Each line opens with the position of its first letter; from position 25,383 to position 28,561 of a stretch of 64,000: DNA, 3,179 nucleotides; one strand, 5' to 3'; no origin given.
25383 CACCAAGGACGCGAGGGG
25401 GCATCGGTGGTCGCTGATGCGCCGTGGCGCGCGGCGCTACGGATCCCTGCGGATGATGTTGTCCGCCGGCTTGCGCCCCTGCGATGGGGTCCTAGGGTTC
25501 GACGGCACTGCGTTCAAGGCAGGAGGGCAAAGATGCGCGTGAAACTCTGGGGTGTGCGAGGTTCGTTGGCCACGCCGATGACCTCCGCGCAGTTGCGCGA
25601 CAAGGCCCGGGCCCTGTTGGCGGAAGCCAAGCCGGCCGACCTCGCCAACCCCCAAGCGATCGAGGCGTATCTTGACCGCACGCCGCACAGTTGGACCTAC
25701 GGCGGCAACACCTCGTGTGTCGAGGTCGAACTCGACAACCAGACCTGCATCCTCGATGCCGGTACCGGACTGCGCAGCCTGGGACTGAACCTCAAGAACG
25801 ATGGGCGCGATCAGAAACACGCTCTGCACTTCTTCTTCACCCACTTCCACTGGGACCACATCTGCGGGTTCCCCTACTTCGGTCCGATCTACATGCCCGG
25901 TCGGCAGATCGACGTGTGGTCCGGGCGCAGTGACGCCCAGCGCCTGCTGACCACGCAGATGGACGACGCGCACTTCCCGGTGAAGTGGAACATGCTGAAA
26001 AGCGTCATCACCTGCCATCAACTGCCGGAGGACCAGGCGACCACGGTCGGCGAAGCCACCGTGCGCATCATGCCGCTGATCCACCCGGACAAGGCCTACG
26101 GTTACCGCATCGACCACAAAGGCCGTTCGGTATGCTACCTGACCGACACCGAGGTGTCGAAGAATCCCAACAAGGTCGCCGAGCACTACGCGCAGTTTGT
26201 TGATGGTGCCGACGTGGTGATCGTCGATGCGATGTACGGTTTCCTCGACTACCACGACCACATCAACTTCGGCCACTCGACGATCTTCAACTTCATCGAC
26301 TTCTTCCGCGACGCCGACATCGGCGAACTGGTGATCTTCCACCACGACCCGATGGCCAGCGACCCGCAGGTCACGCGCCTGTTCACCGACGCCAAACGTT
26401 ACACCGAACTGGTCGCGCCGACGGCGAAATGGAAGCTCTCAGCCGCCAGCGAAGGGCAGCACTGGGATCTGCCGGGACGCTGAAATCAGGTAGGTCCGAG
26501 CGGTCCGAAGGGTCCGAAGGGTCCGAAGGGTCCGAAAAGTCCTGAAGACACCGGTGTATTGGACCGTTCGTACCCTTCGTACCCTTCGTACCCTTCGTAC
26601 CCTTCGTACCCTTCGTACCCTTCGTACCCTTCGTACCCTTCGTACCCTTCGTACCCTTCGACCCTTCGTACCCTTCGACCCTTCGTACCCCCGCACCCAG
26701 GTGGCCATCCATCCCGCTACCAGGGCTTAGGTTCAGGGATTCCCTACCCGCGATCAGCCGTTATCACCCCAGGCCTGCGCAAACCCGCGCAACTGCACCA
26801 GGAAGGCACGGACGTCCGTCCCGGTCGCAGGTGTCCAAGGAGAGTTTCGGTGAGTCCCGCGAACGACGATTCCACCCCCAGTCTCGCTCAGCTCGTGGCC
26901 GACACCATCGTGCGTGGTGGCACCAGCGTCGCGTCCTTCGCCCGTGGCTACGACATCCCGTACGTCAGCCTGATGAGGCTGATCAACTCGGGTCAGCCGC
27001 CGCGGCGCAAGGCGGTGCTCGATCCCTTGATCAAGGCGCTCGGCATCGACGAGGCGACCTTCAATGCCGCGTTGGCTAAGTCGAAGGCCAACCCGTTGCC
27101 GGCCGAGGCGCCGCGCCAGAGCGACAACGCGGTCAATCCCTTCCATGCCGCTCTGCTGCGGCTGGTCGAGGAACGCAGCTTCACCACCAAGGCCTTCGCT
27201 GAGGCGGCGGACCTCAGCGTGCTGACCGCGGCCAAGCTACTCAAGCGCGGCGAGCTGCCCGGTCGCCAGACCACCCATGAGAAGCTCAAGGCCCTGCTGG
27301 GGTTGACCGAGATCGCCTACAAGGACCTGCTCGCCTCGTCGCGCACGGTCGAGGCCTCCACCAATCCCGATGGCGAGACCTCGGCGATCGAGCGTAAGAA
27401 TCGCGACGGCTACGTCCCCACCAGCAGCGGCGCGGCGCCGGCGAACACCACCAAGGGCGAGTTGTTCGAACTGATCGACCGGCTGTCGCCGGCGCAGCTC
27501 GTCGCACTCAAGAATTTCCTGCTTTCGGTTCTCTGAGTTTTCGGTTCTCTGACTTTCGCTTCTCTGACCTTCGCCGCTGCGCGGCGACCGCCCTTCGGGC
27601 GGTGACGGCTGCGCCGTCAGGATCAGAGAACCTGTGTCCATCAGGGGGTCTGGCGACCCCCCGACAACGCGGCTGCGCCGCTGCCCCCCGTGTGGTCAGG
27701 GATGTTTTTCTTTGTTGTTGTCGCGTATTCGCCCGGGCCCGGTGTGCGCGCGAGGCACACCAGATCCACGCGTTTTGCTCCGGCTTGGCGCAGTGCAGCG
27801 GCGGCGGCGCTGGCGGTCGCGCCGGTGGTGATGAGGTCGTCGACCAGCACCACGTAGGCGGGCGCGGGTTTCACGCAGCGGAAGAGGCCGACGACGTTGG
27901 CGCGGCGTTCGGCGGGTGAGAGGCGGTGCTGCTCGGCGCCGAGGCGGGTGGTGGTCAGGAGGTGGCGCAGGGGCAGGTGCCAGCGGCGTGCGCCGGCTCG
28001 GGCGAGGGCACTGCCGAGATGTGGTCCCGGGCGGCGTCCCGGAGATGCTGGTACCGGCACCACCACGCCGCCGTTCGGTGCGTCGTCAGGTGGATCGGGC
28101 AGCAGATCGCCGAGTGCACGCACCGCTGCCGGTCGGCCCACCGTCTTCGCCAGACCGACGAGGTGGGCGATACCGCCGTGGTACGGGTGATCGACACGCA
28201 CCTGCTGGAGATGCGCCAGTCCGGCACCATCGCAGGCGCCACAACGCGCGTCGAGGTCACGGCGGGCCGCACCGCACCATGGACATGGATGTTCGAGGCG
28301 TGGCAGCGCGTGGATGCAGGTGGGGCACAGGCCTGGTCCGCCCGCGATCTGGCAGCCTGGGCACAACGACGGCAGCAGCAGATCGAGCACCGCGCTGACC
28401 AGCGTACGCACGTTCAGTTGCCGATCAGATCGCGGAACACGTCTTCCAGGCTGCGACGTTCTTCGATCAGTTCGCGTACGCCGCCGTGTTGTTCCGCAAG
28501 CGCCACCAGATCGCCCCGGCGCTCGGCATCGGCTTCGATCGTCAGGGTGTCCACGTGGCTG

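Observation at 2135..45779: Window-wide family of intergenic palindromes whose arms are locus-specific short tandem repeats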

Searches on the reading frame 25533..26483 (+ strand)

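Call 68: search_protein_families(library=pfam, proteins=[window:25533-26483:+], max_evalue=0.001)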
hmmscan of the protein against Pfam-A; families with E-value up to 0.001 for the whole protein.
window:25533-26483:+ (316 aa): 2 families
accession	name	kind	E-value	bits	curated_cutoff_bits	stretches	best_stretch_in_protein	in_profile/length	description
PF12706.13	Lactamase_B_2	-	1.6e-17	64.2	27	1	73-271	4-200/200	Beta-lactamase superfamily domain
PF00753.33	Lactamase_B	-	5.2e-05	23.7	22.7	1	57-116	3-63/196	Metallo-beta-lactamase superfamily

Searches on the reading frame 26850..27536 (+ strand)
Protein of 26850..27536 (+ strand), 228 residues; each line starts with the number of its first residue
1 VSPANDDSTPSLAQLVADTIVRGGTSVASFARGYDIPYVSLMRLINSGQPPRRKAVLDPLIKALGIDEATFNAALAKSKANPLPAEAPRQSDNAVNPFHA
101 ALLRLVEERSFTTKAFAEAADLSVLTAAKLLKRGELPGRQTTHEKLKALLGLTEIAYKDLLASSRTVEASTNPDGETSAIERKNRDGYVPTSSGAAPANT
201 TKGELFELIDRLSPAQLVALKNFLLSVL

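Call 68: search_protein_families(library=pfam, proteins=[window:26850-27536:+], max_evalue=0.001)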
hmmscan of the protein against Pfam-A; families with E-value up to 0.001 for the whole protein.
window:26850-27536:+ (228 aa): 0 families

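Call 87: find_encoding_contigs(protein=window:26850-27536:+, flank=3000, max_places=8)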
Protein window:26850-27536:+ (228 aa): 11 contigs read that carry it; 8 places shown.
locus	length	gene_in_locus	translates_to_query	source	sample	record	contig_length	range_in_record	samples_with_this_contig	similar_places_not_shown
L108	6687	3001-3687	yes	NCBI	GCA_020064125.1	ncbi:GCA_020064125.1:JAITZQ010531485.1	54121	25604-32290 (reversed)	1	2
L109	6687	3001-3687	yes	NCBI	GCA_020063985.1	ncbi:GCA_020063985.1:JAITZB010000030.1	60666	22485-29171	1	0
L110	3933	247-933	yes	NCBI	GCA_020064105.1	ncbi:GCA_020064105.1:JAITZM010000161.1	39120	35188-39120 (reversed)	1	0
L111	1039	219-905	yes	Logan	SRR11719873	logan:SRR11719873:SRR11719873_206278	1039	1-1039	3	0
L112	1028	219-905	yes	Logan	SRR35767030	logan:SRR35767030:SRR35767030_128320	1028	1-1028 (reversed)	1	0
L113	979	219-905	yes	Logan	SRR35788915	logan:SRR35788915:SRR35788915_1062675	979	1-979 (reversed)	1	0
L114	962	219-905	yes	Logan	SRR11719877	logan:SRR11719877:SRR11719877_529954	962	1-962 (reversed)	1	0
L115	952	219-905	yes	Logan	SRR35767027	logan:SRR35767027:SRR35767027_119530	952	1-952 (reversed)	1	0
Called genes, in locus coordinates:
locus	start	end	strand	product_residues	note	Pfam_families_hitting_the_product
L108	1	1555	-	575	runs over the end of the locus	PF11104:PilM_2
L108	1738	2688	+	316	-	PF23023:Anti-Pycsar_Apyc1, PF12706:Lactamase_B_2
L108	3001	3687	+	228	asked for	-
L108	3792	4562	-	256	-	PF18912:DZR_2 (weak), PF00156:Pribosyltran (weak)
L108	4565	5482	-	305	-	PF00005:ABC_tran, PF13304:AAA_21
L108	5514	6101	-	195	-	-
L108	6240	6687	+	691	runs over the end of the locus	PF07715:Plug, PF00593:TonB_dep_Rec_b-barrel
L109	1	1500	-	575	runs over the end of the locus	PF11104:PilM_2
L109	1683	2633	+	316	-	PF23023:Anti-Pycsar_Apyc1, PF12706:Lactamase_B_2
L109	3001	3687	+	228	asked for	-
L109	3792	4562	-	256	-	PF18912:DZR_2 (weak), PF00156:Pribosyltran (weak)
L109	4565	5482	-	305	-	PF00005:ABC_tran, PF13304:AAA_21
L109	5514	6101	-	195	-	-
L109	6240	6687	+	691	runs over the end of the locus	PF07715:Plug, PF00593:TonB_dep_Rec_b-barrel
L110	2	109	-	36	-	?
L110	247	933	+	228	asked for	-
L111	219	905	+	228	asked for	-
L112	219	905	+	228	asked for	-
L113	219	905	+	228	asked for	-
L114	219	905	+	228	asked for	-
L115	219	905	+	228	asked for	-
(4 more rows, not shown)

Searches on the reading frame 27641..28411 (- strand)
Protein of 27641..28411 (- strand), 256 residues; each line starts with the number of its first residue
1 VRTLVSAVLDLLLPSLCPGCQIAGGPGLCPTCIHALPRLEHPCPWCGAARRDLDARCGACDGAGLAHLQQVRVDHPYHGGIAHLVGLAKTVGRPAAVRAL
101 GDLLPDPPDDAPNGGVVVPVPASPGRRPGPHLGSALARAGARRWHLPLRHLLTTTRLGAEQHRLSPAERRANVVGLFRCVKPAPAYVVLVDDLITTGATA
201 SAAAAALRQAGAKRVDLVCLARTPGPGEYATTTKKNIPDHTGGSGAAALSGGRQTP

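Call 69: search_protein_families(library=pfam, proteins=[window:27641-28411:-], max_evalue=0.001)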
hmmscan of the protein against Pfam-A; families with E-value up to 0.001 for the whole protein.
window:27641-28411:- (256 aa): 2 families
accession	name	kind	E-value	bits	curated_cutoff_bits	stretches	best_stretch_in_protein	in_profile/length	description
PF18912.6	DZR_2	-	2.8e-06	27.5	27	1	8-60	1-55/56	Double zinc ribbon domain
PF00156.33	Pribosyltran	-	3.8e-06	26.8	26.3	1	187-225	90-128/158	Phosphoribosyl transferase domain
